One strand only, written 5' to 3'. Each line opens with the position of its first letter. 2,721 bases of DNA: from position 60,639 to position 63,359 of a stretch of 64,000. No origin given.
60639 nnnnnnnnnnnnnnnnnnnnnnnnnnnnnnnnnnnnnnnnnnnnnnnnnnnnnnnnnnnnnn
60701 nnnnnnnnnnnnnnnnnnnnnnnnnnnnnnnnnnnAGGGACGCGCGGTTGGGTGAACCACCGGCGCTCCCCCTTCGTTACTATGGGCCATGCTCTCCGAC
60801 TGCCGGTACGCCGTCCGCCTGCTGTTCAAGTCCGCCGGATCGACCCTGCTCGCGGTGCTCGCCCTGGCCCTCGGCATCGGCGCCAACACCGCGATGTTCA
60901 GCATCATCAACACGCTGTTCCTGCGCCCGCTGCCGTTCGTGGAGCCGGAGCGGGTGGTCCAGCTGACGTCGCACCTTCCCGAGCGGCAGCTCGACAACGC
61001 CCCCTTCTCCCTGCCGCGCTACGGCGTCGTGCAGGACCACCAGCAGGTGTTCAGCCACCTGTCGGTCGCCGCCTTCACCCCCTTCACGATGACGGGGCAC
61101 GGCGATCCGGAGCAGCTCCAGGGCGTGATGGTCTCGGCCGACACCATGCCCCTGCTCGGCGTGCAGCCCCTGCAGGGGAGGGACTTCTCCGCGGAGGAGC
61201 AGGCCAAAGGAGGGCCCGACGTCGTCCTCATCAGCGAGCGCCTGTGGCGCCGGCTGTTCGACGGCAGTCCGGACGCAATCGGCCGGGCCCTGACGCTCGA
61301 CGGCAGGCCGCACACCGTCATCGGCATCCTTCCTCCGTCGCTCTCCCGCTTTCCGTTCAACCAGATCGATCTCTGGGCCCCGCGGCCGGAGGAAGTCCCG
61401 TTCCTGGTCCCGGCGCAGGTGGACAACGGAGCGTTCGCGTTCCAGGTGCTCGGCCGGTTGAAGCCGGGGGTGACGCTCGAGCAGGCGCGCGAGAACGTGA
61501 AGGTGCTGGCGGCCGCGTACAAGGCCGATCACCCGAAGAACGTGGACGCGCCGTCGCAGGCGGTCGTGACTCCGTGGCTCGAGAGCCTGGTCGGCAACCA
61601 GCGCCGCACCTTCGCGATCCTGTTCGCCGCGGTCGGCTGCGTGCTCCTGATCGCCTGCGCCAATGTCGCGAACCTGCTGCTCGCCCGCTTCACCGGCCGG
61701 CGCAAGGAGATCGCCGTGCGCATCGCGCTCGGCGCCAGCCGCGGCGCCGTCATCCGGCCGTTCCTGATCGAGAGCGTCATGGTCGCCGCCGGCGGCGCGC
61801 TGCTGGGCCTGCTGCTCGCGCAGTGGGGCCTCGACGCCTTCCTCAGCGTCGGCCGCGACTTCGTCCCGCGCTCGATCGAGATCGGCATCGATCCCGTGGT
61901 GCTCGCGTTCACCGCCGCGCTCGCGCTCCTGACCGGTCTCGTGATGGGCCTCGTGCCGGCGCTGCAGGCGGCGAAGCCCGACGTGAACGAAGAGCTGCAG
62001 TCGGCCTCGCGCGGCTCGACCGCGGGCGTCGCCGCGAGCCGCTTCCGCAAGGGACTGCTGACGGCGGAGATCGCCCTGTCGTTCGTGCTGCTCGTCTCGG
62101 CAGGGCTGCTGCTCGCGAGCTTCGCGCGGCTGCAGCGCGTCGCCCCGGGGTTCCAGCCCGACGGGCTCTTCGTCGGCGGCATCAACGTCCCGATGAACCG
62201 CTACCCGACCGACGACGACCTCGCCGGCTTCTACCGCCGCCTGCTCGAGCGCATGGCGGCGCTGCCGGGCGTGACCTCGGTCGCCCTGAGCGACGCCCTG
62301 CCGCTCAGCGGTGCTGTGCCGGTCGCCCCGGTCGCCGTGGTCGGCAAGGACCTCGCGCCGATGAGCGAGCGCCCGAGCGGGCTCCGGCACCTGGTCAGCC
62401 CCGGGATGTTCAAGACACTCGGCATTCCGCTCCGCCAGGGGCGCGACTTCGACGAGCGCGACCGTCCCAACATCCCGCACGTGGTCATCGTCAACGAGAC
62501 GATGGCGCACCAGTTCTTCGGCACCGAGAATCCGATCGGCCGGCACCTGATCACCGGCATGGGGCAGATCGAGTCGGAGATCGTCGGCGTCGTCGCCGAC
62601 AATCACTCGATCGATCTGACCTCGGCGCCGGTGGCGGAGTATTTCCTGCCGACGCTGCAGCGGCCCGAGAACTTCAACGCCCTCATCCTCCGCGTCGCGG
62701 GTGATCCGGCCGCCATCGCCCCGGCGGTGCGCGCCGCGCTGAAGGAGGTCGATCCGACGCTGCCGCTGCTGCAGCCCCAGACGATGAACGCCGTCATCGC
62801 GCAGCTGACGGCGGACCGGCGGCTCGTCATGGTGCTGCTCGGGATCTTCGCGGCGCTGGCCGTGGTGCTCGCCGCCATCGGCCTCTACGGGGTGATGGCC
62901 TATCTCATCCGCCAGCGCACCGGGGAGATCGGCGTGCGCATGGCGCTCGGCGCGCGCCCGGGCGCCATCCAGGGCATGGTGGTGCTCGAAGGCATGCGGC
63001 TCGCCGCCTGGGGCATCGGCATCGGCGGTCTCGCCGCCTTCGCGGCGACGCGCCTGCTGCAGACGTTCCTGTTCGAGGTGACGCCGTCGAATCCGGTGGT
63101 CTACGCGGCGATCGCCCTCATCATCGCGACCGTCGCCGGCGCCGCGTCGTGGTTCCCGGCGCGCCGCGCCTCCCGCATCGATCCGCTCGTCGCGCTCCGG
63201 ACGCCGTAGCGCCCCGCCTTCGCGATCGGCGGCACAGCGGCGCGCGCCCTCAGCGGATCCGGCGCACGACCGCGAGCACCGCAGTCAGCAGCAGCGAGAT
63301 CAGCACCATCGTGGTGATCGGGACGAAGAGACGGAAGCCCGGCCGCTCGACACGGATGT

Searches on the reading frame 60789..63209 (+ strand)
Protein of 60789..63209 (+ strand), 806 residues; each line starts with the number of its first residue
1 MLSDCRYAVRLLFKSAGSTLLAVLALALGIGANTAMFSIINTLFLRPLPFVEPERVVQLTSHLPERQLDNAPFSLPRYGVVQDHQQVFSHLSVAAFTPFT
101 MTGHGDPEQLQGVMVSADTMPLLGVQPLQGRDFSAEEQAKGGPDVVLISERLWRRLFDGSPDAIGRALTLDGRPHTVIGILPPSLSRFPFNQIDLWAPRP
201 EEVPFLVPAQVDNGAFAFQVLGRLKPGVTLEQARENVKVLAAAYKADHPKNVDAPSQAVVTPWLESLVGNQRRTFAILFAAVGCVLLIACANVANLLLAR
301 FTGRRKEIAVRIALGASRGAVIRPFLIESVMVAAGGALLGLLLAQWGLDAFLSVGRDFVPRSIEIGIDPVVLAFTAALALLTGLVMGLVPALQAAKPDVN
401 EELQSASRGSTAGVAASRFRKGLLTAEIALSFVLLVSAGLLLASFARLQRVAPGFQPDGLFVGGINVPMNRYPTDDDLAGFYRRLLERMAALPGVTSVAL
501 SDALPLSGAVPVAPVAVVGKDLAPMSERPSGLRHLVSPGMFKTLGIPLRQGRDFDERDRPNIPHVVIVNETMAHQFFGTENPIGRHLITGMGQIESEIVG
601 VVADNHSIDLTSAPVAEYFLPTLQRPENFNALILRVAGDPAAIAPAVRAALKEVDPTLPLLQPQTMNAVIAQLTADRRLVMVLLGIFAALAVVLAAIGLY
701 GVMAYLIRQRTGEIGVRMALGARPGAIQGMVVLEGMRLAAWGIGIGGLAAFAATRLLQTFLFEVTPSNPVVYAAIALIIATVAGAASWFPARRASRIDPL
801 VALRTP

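Call 47: search_protein_families(library=pfam, proteins=[window:60789-63209:+], max_evalue=0.001)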
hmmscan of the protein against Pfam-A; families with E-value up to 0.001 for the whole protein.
window:60789-63209:+ (806 aa): 2 families
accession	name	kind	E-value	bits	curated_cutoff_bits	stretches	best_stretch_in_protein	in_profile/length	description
PF12704.14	MacB_PCD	-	1.9e-37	130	27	2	19-238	1-205/207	MacB-like periplasmic core domain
PF02687.27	FtsX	-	4e-28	98.3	25.5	2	686-799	2-120/120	FtsX-like permease C-terminal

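Call 87: search_protein_families(library=ncbifam, proteins=[window:60789-63209:+], max_evalue=1e-10)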
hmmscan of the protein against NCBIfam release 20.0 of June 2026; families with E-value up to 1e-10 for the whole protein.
window:60789-63209:+ (806 aa): 2 families
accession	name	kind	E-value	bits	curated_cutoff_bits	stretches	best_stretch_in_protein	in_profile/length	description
TIGR03434.1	ADOP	subfamily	7.1e-274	910.8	622.3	1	2-805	2-802/803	ADOP family duplicated permease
NF007826.0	PRK10535.1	equivalog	3e-36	124.9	966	2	115-398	372-640/648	macrolide ABC transporter ATP-binding protein/permease MacB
